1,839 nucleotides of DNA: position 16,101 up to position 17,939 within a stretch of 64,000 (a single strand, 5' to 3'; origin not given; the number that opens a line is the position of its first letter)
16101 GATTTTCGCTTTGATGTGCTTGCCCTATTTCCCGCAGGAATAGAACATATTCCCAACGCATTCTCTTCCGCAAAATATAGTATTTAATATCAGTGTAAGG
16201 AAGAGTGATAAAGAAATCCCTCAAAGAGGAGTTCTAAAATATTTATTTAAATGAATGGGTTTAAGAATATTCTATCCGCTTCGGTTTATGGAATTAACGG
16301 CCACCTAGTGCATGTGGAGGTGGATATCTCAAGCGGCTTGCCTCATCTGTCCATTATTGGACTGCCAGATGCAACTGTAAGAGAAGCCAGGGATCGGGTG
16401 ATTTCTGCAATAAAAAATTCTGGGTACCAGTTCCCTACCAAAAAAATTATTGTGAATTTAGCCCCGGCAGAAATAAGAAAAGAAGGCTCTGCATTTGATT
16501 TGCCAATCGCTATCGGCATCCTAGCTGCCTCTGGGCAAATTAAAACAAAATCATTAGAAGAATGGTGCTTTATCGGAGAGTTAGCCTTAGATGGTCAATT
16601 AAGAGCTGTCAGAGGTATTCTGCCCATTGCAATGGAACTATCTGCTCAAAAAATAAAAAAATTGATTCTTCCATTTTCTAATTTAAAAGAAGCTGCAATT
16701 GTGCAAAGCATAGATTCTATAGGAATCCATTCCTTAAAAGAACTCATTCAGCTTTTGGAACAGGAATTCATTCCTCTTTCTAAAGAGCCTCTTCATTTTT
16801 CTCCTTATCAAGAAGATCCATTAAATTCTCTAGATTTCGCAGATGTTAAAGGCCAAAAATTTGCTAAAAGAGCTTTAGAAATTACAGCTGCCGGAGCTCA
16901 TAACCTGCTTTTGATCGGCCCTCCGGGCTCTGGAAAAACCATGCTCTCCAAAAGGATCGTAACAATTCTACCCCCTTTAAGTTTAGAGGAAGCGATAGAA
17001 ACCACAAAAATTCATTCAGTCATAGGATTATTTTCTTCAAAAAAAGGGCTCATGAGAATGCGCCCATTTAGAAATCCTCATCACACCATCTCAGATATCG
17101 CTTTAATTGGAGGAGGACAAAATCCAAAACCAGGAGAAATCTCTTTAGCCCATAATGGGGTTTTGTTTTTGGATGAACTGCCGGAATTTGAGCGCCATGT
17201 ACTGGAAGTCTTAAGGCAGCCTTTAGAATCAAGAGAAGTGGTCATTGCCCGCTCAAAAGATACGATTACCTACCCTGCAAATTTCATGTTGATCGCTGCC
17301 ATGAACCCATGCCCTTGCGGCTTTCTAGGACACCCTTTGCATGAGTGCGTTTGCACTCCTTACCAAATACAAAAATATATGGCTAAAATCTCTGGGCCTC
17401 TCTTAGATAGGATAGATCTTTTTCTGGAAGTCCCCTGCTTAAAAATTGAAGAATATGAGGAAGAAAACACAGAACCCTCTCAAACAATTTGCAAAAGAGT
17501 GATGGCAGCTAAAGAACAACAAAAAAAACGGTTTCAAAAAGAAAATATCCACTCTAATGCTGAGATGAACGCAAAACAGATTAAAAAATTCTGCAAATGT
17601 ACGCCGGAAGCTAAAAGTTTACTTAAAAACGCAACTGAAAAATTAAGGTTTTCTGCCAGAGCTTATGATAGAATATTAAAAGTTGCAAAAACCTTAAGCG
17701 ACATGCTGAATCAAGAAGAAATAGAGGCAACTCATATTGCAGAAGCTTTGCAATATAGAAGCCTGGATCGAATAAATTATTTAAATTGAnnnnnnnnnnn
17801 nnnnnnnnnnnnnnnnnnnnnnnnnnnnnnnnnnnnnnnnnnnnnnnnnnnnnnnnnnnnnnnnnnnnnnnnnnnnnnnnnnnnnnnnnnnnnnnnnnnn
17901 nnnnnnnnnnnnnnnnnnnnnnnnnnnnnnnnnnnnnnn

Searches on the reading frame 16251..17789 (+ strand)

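Call 62: search_protein_families(library=pfam, proteins=[window:16251-17789:+], max_evalue=0.00001)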
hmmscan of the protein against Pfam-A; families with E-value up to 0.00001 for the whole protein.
window:16251-17789:+ (512 aa): 6 families
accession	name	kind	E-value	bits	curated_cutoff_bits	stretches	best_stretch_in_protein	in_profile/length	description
PF01078.27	Mg_chelatase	-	1.4e-97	325.5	20.3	1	195-400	1-205/207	Magnesium chelatase, subunit ChlI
PF13541.12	ChlI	-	2.7e-49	166.5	27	1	22-144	1-121/121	Subunit ChlI of Mg-chelatase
PF13335.12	Mg_chelatase_C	-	2.1e-30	105.6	26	1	408-503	2-94/94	Magnesium chelatase, subunit ChlI C-terminal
PF07728.20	AAA_5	-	1.1e-11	45.3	22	1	218-355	1-125/139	AAA domain (dynein-related subfamily)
PF00493.29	MCM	-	6.7e-07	29.1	23.3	0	294-356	114-176/224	MCM P-loop domain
PF00158.32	Sigma54_activat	-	4.3e-06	26.9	20.2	0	288-352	80-142/168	Sigma-54 interaction domain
